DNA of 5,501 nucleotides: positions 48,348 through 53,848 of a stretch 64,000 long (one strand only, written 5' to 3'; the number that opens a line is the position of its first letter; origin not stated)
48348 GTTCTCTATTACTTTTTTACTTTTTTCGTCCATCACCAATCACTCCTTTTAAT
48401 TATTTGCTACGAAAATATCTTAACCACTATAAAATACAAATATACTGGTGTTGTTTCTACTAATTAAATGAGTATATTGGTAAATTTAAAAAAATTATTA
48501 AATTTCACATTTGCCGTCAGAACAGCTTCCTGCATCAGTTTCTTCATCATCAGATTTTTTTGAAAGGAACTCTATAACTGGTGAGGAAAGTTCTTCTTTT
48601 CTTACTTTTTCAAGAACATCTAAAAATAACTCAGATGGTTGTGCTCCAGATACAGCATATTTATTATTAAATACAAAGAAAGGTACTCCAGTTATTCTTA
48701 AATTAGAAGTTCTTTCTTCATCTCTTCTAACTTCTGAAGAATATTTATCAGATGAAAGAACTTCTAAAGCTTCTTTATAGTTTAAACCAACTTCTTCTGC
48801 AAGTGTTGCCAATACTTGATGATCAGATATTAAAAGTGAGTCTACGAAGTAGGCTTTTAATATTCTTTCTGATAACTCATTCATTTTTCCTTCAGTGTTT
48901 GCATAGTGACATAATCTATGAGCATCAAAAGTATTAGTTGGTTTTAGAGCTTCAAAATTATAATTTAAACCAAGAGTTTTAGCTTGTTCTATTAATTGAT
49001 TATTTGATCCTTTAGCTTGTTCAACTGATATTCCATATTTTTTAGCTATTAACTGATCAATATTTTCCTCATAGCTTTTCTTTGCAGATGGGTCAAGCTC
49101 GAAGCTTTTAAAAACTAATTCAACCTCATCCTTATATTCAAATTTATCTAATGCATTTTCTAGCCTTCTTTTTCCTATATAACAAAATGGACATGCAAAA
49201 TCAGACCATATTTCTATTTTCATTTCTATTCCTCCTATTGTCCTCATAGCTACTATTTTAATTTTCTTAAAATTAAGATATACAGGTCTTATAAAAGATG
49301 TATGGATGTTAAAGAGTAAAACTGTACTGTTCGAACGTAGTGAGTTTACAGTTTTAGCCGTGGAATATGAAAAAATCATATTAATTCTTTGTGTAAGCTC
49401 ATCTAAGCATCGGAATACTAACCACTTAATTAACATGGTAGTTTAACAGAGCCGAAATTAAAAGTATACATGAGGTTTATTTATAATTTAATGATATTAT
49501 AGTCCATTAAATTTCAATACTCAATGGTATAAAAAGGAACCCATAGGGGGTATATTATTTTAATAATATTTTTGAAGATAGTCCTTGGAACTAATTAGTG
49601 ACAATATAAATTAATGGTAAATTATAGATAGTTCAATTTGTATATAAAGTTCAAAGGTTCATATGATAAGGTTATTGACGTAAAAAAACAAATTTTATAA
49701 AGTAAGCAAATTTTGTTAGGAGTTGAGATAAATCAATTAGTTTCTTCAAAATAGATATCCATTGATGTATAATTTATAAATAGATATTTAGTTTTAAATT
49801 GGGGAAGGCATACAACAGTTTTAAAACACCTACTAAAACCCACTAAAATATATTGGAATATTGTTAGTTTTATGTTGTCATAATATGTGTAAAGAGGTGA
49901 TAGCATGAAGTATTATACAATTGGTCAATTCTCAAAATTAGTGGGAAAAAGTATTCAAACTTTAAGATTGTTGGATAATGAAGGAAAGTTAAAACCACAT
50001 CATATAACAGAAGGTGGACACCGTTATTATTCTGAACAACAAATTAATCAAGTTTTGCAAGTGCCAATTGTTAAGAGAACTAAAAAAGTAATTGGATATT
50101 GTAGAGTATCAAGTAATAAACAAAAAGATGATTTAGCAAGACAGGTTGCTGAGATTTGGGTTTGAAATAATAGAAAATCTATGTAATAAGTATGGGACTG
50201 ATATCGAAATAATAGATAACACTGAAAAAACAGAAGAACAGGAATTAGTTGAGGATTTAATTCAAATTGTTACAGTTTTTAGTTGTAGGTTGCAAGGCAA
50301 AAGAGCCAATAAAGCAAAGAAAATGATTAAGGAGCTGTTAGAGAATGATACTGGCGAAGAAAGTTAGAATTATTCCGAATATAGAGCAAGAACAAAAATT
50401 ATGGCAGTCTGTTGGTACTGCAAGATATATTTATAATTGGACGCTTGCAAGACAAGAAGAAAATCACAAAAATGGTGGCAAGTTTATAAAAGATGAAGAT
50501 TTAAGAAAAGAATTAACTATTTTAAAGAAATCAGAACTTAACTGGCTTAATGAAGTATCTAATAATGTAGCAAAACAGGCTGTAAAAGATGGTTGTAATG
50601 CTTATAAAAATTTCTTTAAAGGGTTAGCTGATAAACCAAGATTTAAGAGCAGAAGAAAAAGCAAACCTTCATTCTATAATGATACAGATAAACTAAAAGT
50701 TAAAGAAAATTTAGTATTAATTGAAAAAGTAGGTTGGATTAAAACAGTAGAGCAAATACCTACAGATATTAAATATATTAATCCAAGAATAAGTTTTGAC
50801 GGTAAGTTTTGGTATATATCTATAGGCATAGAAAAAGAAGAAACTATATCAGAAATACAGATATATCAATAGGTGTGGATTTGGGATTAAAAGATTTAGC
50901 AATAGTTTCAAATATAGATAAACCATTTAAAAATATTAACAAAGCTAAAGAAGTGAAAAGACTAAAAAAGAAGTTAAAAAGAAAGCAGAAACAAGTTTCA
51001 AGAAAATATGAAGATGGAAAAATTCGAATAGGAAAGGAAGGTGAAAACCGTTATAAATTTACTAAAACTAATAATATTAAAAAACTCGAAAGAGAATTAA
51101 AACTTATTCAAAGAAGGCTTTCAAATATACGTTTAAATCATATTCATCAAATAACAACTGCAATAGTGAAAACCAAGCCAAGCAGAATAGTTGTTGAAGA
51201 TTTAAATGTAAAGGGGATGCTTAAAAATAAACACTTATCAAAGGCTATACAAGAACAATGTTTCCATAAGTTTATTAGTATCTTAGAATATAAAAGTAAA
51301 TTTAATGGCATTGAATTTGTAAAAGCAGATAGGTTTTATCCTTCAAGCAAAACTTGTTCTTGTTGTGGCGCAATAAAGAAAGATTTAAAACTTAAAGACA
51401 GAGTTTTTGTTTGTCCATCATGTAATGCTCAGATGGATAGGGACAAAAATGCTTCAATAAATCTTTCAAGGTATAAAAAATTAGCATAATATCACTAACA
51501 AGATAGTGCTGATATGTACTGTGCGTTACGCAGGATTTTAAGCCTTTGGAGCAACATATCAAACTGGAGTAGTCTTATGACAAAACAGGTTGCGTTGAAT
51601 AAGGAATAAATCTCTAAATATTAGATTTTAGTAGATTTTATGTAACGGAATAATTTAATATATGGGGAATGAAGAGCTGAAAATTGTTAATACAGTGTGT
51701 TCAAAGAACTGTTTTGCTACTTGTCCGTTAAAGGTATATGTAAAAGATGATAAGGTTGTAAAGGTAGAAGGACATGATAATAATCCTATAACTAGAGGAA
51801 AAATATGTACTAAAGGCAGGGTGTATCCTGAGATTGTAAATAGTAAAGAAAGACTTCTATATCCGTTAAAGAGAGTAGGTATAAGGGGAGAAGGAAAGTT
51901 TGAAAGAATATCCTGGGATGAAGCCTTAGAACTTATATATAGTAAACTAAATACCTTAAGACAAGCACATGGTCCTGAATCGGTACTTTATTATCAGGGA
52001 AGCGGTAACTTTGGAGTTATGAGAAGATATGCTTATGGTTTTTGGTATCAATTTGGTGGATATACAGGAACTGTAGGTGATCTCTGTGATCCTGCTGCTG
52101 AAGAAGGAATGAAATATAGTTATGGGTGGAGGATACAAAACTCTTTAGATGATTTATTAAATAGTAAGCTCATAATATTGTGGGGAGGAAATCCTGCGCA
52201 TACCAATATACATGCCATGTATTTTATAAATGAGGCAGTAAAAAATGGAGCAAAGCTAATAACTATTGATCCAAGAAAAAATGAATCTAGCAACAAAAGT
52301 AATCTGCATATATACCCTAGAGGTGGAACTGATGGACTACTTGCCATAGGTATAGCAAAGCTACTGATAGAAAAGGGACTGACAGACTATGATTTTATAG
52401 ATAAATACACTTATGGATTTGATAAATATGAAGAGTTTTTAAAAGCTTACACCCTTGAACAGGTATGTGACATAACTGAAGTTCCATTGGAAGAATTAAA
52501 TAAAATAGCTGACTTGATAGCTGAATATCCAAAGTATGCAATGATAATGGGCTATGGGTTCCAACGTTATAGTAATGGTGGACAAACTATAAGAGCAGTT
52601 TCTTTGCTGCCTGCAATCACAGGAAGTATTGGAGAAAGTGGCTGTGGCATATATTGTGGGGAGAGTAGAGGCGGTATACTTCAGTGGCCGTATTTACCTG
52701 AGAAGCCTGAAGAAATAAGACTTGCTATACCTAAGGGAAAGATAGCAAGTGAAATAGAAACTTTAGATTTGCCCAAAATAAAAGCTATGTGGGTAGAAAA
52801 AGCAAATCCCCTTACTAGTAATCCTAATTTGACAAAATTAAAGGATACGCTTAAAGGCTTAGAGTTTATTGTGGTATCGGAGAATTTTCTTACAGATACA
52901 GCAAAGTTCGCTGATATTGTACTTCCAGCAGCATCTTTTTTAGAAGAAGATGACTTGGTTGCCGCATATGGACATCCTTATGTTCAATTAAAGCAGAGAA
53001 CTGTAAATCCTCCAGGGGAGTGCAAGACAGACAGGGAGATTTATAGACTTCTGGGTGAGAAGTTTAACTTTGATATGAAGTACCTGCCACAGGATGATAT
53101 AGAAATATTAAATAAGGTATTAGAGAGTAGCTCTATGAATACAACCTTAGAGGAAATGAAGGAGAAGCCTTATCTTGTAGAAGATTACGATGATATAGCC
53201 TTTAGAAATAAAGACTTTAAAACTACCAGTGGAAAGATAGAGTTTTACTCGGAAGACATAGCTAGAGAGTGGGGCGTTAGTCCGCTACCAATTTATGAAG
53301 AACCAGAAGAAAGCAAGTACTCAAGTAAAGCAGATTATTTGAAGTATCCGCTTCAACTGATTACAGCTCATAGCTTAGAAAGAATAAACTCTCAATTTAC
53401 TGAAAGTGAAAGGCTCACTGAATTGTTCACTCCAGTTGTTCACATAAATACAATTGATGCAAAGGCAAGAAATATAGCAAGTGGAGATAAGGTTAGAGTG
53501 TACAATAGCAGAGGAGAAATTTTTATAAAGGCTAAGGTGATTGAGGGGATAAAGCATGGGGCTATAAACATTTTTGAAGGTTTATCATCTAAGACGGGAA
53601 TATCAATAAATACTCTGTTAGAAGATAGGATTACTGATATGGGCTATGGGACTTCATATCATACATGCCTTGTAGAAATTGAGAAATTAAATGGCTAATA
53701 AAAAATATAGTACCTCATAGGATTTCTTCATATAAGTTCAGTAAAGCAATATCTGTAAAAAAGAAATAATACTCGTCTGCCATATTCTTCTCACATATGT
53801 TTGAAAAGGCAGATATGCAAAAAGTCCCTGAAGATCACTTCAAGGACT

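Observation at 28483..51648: Two direct-orientation IS607-family copies bracket ~19.5 kb; both carry the same internally deleted tnpA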

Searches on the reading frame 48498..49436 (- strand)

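Call 24: search_protein_families(library=pfam, proteins=[window:48498-49436:-], max_evalue=0.001)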
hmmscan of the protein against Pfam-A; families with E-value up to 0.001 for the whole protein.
window:48498-49436:- (312 aa): 3 families
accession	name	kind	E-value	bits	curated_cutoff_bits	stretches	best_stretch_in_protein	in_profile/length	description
PF01323.26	DSBA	-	1.1e-43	149.7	25.6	1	74-275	2-190/191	DSBA-like thioredoxin domain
PF13462.12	Thioredoxin_4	-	2.7e-05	24.9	23.2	0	73-258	16-147/165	Thioredoxin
PF13743.12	Thioredoxin_5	-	0.00025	21.3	27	1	192-259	99-166/186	Thioredoxin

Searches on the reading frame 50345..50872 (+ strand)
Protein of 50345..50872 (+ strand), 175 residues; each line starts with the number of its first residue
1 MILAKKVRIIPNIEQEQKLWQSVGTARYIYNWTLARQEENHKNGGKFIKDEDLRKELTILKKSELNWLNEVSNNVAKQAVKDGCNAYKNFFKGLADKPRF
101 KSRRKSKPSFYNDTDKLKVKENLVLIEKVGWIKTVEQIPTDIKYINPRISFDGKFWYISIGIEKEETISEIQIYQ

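Call 7: search_protein_families(library=pfam, proteins=[window:50345-50872:+], max_evalue=0.01)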
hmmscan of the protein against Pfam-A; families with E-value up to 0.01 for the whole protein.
window:50345-50872:+ (175 aa): 1 family
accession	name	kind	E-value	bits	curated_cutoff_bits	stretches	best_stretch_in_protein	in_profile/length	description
PF12323.14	HTH_OrfB_IS605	-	1.1e-15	57.2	21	1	1-46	1-47/47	Helix-turn-helix domain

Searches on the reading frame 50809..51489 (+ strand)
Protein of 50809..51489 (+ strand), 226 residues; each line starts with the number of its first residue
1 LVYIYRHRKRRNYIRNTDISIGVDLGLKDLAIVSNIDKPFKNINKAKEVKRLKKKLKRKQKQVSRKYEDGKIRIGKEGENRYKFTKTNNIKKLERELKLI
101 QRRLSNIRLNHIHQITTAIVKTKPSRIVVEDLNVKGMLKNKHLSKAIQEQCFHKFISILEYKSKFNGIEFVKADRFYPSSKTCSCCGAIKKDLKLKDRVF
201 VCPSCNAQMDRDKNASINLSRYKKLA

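Call 7: search_protein_families(library=pfam, proteins=[window:50809-51489:+], max_evalue=0.01)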
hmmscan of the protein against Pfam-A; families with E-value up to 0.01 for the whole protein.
window:50809-51489:+ (226 aa): 2 families
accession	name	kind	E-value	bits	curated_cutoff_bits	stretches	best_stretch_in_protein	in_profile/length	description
PF07282.18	Cas12f1-like_TNB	-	3e-23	82.2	26.3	1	152-219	1-60/60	Cas12f1-like, TNB domain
PF01385.25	OrfB_IS605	-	2.9e-14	53.7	30.5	1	16-140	14-119/120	Probable transposase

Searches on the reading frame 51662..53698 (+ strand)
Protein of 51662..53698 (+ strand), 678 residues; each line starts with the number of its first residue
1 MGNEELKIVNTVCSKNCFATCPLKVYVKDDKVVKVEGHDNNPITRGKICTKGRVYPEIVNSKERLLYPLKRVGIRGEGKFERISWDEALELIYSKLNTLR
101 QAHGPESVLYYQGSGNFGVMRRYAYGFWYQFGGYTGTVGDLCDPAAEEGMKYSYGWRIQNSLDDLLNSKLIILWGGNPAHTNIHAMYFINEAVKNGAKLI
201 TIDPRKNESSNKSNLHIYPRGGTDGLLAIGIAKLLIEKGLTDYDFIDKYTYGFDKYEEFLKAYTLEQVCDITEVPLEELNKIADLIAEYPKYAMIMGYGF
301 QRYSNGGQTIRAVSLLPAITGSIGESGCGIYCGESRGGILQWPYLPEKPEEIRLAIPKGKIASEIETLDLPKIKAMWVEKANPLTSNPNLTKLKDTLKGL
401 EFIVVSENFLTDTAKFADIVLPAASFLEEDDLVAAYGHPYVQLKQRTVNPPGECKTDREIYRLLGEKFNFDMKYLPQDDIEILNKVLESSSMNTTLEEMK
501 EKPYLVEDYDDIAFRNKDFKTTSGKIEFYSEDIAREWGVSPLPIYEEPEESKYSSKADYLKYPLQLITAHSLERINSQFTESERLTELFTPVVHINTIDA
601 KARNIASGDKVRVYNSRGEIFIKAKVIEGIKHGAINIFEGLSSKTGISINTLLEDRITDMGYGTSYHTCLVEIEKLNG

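Call 18: find_encoding_contigs(protein=window:51662-53698:+, flank=6000, max_places=6)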
Protein window:51662-53698:+ (678 aa): no gene with exactly this product is on record in the collection.

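Call 24: search_protein_families(library=pfam, proteins=[window:51662-53698:+], max_evalue=0.001)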
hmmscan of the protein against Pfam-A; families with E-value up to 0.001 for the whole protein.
window:51662-53698:+ (678 aa): 3 families
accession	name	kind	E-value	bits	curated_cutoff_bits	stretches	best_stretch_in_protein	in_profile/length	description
PF00384.28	Molybdopterin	-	1.7e-54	185.6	24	1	64-466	1-352/353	Molybdopterin oxidoreductase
PF01568.27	Molydop_binding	-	6e-18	65.3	26.8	1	564-669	1-109/110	Molydopterin dinucleotide binding domain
PF04879.21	Molybdop_Fe4S4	-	3.2e-15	56.3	22.7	1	7-61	2-55/55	Molybdopterin oxidoreductase Fe4S4 domain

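Call 35: find_homologous_proteins(query=window:51662-53695:+, max_evalue=1e-100)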
Query window:51662-53695:+ (678 aa): 569 proteins with E <= 1e-100 among 8000 candidates; the best 120 are listed.
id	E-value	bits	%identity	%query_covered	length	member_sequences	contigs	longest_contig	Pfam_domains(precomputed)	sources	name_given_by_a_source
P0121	0.0e+0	1430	90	100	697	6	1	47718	PF00384.28,PF01568.28,PF04879.22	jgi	jgi:anaerobic selenocysteine-containing dehydrogenase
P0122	0.0e+0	1256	77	100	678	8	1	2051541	PF00384.28,PF01568.28,PF04879.22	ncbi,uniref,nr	ncbi:dehydrogenase [Clostridium zeae]|uniref:Dehydrogenase n=1 Tax=Clostridium zeae TaxID=2759022 Re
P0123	1.1e-267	908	57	100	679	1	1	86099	PF00384.28,PF01568.28,PF04879.22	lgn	-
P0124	3.0e-261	887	54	100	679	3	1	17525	PF00384.28,PF01568.28,PF04879.22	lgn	-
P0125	1.4e-255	868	54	100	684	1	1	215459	PF00384.28,PF01568.28,PF04879.22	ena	-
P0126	1.2e-249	848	53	100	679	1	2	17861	PF00384.28,PF01568.28,PF04879.22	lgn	-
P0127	3.3e-244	830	53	99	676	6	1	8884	PF00384.28,PF01568.28,PF04879.22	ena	-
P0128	2.8e-241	821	52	99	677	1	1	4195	PF00384.28,PF01568.28,PF04879.22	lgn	-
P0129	5.1e-240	817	52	99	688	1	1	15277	PF00384.28,PF01568.28,PF04879.22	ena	-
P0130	5.6e-240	816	52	99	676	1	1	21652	PF00384.28,PF01568.28,PF04879.22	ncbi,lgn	-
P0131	5.0e-239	813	52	100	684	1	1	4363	PF00384.28,PF01568.28,PF04879.22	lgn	-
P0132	7.3e-239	813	52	99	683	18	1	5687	PF00384.28,PF01568.28,PF04879.22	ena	-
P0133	1.0e-238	812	51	99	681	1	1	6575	PF00384.28,PF01568.28,PF04879.22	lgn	-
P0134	3.1e-238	811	52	99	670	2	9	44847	PF00384.28,PF01568.28,PF04879.22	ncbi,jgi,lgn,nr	ncbi:MAG TPA: hypothetical protein DEG96_03615 [Candidatus Atribacteria bacterium]|nr:hypothetical p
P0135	3.8e-238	810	51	100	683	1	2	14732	PF00384.28,PF01568.28,PF04879.22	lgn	-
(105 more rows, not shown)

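Call 36: find_encoding_contigs(protein=P0121, flank=10000, max_places=3)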
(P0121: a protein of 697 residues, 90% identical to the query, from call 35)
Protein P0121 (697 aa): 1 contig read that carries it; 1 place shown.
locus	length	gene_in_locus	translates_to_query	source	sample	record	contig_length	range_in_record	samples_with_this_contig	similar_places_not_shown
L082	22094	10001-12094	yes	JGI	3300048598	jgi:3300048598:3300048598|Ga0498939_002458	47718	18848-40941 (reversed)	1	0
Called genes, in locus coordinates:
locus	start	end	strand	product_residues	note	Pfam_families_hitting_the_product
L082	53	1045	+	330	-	PF01408:GFO_IDH_MocA, PF22725:GFO_IDH_MocA_C3 (weak)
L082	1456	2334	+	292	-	PF14200:RicinB_lectin_2, PF00877:NLPC_P60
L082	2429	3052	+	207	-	PF02659:Mntp (weak)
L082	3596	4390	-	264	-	PF23441:SDR (faint), PF00106:adh_short, PF08659:KR, PF13561:adh_short_C2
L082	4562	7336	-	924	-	PF00690:Cation_ATPase_N, PF00122:E1-E2_ATPase, PF13246:Cation_ATPase, PF00702:Hydrolase, PF00689:Cation_ATPase_C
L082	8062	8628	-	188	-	-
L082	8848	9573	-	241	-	PF01323:DSBA, PF13462:Thioredoxin_4 (faint)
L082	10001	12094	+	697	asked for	PF04879:Molybdop_Fe4S4, PF00384:Molybdopterin, PF01568:Molydop_binding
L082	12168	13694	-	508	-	PF00015:MCPsignal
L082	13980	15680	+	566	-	PF00012:HSP70, PF06723:MreB_Mbl, PF00012:HSP70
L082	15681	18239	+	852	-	PF00226:DnaJ (weak), PF27158:DjlB_C_2nd, PF12895:ANAPC3, PF14559:TPR_19 (weak), PF13414:TPR_11 (weak), PF00515:TPR_1 (weak), PF12895:ANAPC3 (weak), PF07719:TPR_2 (weak), +18 more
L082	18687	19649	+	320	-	PF01497:Peripla_BP_2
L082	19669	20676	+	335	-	PF01032:FecCD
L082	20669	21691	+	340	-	PF01032:FecCD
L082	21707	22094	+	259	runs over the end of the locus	PF02463:SMC_N (faint), PF09818:ABC_ATPase (faint), PF13175:AAA_15, PF13476:AAA_23, PF00005:ABC_tran, PF13304:AAA_21 (faint)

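Call 37: find_encoding_contigs(protein=P0122, flank=10000, max_places=2)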
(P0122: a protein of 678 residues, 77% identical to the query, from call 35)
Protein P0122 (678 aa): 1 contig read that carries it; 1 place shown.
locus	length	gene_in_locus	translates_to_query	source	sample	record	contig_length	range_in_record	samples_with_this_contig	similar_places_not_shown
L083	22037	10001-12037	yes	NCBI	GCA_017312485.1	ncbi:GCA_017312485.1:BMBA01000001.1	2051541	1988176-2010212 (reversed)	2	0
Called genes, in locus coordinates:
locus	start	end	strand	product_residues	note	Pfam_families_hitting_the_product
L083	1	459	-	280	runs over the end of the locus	PF03741:TerC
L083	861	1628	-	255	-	PF00929:RNase_T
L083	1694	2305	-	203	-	PF00578:AhpC-TSA, PF08534:Redoxin, PF00085:Thioredoxin, PF13098:Thioredoxin_2, PF13905:Thioredoxin_8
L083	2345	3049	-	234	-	PF02683:DsbD_TM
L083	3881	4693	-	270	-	PF06342:DUF1057 (weak), PF00561:Abhydrolase_1, PF03959:FSH1 (faint), PF12146:Hydrolase_4, PF12697:Abhydrolase_6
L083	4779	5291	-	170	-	-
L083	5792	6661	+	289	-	PF14200:RicinB_lectin_2, PF00877:NLPC_P60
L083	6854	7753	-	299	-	PF00106:adh_short, PF08659:KR, PF23441:SDR, PF13561:adh_short_C2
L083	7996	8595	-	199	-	-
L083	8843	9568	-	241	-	PF01323:DSBA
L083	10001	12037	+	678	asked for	PF04879:Molybdop_Fe4S4, PF00384:Molybdopterin, PF01568:Molydop_binding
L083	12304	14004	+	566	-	PF00012:HSP70, PF06723:MreB_Mbl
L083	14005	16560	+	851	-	PF13181:TPR_8 (faint), PF27158:DjlB_C_2nd, PF00515:TPR_1 (weak), PF07719:TPR_2 (weak), PF13424:TPR_12 (weak), PF00515:TPR_1 (weak), PF12895:ANAPC3, PF25062:ARM_TT21_N (weak), +13 more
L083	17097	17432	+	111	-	PF03551:PadR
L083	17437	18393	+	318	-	-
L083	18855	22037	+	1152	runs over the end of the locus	PF00873:ACR_tran, PF02355:SecD_SecF_C (weak)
